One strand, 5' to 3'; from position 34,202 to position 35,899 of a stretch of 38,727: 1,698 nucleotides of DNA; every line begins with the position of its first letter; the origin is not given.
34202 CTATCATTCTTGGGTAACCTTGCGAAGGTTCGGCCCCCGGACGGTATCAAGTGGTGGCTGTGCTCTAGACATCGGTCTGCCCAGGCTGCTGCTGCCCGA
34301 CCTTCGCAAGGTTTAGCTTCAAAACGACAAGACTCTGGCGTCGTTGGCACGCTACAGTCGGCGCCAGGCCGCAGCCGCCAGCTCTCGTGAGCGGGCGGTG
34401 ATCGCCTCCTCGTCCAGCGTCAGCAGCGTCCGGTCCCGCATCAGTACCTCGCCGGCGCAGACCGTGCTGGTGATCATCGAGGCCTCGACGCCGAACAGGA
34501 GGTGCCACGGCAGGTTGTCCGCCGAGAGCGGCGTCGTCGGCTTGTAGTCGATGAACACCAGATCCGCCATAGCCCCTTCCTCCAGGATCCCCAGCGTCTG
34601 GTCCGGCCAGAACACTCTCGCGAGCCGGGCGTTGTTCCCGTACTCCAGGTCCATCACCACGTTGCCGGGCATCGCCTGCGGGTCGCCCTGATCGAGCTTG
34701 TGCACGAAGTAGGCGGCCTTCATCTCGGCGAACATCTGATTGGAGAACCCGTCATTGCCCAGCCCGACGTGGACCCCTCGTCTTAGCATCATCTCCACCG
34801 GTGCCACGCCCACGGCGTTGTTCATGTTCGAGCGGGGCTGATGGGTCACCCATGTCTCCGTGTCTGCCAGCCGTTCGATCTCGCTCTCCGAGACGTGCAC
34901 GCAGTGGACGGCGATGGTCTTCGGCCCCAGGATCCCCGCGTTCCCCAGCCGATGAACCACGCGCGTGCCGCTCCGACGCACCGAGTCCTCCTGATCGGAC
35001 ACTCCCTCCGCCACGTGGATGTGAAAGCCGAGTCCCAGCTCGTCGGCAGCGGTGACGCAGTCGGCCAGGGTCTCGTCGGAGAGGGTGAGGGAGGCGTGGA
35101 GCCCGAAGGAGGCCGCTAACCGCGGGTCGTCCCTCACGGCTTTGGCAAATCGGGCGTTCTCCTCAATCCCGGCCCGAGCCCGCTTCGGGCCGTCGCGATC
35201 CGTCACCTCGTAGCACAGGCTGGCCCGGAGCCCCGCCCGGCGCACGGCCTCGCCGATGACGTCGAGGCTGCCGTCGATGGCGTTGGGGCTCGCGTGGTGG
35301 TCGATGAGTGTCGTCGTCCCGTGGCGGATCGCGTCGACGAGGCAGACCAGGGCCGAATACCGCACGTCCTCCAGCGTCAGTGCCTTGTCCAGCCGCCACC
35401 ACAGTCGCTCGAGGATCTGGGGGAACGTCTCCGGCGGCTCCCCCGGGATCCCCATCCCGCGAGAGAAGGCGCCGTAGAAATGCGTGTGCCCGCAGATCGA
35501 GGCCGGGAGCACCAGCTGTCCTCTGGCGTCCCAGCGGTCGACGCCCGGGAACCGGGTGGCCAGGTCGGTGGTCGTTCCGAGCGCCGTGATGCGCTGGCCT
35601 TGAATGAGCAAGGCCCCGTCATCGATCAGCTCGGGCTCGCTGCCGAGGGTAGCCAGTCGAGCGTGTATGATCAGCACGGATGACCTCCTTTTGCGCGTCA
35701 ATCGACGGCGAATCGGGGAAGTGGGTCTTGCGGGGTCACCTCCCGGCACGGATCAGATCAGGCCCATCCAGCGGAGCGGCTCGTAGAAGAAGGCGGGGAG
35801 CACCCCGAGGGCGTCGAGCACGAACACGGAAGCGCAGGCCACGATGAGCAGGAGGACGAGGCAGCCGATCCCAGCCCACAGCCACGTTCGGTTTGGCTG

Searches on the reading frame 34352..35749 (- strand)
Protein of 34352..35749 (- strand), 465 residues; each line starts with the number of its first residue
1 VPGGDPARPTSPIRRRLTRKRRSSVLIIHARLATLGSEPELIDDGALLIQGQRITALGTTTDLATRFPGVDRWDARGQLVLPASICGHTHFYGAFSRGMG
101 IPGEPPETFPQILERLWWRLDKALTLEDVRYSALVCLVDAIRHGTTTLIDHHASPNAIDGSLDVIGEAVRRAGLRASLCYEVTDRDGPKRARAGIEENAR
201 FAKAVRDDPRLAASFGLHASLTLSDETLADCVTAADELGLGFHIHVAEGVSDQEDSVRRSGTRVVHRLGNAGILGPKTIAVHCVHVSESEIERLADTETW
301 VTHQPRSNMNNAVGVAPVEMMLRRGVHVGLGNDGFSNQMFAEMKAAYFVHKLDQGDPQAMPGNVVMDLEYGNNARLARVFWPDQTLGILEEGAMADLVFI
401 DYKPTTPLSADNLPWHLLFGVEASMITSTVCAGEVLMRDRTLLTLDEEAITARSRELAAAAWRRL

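Call 75: search_protein_families(library=pfam, proteins=[window:34352-35749:-], max_evalue=0.00001)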
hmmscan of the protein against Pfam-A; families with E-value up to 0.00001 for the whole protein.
window:34352-35749:- (465 aa): 3 families
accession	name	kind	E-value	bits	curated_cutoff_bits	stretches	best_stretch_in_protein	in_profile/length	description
PF01979.26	Amidohydro_1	-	1.7e-42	146.3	25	1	79-434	1-343/345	Amidohydrolase family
PF07969.17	Amidohydro_3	-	2.6e-12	47.4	29.7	1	138-335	166-375/472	Amidohydrolase family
PF22039.1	HUTI_composite_bact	-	3.5e-06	26.9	25.5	0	45-69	1-25/26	Imidazolonepropionase-like composite domain, bacteria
